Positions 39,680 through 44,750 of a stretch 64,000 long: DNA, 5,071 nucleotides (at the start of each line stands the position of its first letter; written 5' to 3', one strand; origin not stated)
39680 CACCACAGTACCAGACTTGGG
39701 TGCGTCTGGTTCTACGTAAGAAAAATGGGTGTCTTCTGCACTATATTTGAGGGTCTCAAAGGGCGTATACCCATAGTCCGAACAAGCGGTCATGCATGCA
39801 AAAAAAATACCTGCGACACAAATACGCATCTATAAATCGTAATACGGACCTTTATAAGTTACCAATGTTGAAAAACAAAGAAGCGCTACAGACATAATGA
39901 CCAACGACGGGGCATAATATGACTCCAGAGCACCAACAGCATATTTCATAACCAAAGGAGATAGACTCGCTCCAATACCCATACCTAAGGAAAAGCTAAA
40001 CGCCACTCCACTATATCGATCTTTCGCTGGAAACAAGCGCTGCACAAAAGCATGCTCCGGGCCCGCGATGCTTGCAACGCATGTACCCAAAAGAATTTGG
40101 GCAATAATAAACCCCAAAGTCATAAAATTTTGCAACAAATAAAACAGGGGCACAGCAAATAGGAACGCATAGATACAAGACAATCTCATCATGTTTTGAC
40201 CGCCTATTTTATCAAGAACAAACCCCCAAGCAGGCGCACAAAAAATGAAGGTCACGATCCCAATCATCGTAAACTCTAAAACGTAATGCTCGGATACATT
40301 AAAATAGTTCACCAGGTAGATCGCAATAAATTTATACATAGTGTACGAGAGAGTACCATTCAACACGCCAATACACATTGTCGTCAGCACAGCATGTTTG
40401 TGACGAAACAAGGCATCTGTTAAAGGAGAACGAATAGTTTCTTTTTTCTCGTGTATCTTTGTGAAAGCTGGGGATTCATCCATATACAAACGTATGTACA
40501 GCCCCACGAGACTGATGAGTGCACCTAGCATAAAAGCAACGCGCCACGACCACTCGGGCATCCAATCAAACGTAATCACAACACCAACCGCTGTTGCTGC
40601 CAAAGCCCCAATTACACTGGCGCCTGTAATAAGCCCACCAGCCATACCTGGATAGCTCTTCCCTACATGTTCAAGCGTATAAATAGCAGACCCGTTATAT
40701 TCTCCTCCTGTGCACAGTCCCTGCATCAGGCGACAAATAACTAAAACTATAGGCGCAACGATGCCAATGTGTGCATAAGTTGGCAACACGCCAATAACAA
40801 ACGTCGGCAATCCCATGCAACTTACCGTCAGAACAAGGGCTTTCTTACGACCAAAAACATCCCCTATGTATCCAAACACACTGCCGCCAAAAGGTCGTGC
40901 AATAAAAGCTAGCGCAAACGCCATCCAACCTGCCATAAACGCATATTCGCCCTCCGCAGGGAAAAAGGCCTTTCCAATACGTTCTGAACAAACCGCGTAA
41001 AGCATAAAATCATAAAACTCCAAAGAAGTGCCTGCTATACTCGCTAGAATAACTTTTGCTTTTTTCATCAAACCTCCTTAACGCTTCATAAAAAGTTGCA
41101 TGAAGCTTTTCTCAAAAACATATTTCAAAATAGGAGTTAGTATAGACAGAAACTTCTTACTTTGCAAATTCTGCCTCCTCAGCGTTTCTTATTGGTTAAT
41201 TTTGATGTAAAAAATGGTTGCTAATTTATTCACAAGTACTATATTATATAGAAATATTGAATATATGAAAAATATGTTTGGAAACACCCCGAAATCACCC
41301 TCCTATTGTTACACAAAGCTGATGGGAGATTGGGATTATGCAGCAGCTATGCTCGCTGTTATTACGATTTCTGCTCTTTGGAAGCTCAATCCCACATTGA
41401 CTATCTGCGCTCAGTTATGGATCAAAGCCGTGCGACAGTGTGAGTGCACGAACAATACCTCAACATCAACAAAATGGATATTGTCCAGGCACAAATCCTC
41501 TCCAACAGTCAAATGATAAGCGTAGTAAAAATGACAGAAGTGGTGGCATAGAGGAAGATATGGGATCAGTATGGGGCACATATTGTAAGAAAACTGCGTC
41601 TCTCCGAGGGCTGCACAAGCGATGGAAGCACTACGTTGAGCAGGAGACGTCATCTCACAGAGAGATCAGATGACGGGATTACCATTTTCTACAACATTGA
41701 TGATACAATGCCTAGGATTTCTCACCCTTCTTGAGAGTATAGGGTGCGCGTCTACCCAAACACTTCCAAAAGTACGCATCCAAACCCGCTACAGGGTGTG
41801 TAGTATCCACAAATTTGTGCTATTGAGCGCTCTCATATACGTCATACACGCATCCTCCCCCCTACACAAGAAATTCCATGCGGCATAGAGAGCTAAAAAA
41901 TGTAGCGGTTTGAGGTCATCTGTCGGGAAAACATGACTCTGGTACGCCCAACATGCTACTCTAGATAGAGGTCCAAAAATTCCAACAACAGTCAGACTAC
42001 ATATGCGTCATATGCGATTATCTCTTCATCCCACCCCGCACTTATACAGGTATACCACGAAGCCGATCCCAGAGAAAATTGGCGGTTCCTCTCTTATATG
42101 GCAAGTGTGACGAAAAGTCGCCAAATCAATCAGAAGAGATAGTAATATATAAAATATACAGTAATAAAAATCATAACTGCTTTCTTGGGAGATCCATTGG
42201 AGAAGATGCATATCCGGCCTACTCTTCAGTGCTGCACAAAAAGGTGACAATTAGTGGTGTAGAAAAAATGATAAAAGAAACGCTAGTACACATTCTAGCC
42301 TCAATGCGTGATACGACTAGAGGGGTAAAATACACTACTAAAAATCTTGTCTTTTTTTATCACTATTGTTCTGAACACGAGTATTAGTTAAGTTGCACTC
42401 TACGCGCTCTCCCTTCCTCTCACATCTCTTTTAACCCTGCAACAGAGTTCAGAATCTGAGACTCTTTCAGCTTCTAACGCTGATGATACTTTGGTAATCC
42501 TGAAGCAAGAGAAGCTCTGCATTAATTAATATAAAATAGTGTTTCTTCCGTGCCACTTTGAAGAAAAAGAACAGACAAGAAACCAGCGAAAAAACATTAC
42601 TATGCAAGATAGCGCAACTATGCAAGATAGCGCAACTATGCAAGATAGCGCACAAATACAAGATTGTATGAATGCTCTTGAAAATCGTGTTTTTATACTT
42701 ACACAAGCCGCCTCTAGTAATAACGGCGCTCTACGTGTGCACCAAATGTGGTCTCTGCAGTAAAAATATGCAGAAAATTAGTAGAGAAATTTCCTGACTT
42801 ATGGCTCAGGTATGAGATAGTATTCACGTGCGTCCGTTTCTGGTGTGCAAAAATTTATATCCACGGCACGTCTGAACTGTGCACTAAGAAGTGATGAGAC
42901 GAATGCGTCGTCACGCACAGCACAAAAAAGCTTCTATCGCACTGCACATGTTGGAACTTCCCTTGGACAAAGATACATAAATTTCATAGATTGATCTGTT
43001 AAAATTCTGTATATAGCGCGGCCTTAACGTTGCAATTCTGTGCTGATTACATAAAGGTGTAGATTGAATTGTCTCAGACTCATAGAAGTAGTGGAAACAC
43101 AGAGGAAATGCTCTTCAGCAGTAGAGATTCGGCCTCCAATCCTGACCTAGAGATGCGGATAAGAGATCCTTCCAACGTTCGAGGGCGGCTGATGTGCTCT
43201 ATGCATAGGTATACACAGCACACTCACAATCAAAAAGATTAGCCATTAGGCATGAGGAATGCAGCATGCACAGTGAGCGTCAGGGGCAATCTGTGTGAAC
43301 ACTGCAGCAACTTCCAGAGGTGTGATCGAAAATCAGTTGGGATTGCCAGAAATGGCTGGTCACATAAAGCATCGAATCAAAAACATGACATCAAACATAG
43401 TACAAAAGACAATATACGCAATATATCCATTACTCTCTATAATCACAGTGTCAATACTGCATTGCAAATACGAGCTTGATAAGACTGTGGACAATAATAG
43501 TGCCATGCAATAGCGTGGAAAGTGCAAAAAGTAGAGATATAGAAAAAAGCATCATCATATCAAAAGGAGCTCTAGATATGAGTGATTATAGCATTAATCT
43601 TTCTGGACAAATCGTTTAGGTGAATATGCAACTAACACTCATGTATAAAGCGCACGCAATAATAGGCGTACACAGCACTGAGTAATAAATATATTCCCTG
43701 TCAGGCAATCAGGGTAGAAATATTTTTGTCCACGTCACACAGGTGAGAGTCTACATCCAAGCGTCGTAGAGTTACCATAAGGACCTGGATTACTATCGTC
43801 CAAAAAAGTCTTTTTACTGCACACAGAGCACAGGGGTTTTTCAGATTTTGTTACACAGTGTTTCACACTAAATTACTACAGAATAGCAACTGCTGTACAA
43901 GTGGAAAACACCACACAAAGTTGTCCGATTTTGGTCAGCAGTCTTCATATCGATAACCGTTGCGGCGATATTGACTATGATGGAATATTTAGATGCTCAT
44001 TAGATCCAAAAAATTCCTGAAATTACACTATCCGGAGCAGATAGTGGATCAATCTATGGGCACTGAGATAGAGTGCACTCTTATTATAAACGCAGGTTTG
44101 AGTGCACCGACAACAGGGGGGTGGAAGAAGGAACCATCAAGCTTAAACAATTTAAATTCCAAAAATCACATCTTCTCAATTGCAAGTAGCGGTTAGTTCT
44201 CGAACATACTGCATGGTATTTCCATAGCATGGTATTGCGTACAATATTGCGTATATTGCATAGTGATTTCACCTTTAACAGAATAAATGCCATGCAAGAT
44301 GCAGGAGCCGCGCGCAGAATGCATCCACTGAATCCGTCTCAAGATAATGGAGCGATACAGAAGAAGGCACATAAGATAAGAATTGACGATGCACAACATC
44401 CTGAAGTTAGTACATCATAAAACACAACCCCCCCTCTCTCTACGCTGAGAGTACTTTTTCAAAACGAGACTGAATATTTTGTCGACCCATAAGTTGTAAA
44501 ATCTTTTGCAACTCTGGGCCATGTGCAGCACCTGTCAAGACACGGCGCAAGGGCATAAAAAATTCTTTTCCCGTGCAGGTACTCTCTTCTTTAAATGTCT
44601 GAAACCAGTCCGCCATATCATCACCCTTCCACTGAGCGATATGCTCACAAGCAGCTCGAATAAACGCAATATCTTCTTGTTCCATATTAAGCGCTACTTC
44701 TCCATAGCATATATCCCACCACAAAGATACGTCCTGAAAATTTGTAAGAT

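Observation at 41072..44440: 3.4-kb ORF-poor, AT-richer block between an MFS gene and gltX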

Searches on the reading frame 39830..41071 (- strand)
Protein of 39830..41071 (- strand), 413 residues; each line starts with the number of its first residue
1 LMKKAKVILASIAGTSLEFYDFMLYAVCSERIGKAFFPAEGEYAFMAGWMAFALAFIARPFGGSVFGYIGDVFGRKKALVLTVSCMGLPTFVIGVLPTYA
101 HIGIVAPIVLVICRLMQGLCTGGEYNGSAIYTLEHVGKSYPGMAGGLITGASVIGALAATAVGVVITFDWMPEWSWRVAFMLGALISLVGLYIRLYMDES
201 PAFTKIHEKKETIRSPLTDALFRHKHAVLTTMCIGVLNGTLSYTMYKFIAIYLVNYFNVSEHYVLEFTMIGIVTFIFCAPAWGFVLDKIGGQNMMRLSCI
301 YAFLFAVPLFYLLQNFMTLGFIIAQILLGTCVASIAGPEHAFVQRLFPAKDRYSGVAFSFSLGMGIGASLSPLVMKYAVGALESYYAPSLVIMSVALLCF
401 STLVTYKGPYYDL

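Call 21: list_cluster_members(proteins=[P0001, window:39830-41071:-, window:45780-46262:-])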
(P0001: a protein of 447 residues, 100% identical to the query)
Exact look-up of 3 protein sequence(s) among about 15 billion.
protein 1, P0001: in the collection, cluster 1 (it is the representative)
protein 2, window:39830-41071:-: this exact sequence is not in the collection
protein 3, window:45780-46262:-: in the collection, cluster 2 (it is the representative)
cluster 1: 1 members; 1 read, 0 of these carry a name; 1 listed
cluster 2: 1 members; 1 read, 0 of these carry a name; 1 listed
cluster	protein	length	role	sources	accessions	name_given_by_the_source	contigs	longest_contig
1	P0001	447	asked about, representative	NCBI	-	-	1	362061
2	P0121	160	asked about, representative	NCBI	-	-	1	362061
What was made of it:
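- Tried and rejected: The cluster look-up gave no organism name (call 21).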

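Call 36: search_protein_families(library=pfam, max_evalue=0.001, proteins=[window:39830-41071:-])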
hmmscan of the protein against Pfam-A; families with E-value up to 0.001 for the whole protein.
window:39830-41071:- (413 aa): 2 families
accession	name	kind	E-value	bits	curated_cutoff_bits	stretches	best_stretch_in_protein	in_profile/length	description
PF07690.21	MFS_1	-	1.7e-30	106.6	33.4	1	45-372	32-347/347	Major Facilitator Superfamily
PF00083.30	Sugar_tr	-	8.8e-20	71.4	22.3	1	7-212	2-206/452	Sugar (and other) transporter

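Call 70: find_related_loci(query=window:39830-41068:-, collection=metagenome_contigs, flank=8000)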
Query window:39830-41068:- (412 aa) in metagenome_contigs; peptide patterns used: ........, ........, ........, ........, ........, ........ (x = any residue, [..] = any of these).
105 stretches matched a pattern; 65 encode a relative of the query (tblastn E <= 1e-3); 65 distinct loci.
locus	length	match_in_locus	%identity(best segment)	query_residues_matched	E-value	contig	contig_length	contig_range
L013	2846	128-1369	61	1-411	0e+0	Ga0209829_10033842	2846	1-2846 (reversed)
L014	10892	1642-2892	59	1-412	6e-162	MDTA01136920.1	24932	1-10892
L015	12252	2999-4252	58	1-412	7e-158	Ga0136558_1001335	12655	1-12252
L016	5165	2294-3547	58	1-412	3e-160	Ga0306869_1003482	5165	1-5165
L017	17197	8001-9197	57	3-399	3e-151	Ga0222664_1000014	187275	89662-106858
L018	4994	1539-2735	56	3-399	9e-154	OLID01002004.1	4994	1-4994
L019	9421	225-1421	56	3-399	3e-151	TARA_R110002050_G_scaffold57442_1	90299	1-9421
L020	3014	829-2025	57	3-399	7e-159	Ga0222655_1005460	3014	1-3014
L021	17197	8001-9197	56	3-399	2e-151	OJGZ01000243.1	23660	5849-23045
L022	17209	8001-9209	54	1-402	4e-145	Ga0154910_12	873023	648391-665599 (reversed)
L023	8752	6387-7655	50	2-410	9e-134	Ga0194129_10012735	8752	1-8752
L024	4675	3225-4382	53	5-389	1e-124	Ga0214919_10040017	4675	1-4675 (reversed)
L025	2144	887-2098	47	1-402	7e-125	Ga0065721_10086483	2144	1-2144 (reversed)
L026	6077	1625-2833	45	5-406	5e-111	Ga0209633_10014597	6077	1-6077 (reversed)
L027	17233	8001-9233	45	1-411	4e-108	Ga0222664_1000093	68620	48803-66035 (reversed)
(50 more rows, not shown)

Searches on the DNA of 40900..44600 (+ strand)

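Call 17: search_rna_families(source=window, start=40900, end=44600, threshold=evalue, max_evalue=5)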
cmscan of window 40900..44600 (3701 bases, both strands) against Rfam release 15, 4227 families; matches with E-value up to 5: 1.
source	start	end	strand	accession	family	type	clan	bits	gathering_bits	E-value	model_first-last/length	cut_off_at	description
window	44248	44306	+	RF00932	mir-471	Gene; miRNA;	-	20.7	80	0.82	1-66/66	no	mir-471 microRNA precursor family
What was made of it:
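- On Known non-coding RNA family (Rfam 15): The only match at E<=5 was a 20.7-bit miRNA model, which is noise (call 17).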

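Call 22: search_dna_similar(query=window:41072-44440:+, collection=plasmids, mode=distant, max_evalue=0.01)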
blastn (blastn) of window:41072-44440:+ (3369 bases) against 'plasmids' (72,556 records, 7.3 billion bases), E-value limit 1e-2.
No match.

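Call 23: search_dna_similar(query=window:41072-44440:+, collection=phages, mode=distant, max_evalue=0.01)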
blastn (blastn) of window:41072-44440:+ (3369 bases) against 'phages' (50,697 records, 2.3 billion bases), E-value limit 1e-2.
No match.
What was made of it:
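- Blastn against plasmids and phages gave nothing (calls 22, 23). There is no similarity to 72,556 plasmids or 50,697 phages at the DNA level (calls 22, 23).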

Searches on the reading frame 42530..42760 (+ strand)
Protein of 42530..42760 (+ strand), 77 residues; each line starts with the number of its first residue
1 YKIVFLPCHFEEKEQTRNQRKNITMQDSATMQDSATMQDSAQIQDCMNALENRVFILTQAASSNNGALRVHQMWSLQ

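Call 55: search_protein_representatives(protein=window:42530-42760:+)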
Query: 77 residues. Proteins with E-value up to 0.001 (for the whole library): 2; up to 1e-10: 0; up to 1e-30: 0. The best 2 are listed.
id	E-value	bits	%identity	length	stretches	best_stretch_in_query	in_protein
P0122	2.8e-05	40.3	32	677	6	26-51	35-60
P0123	1.9e-04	37.6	26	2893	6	24-77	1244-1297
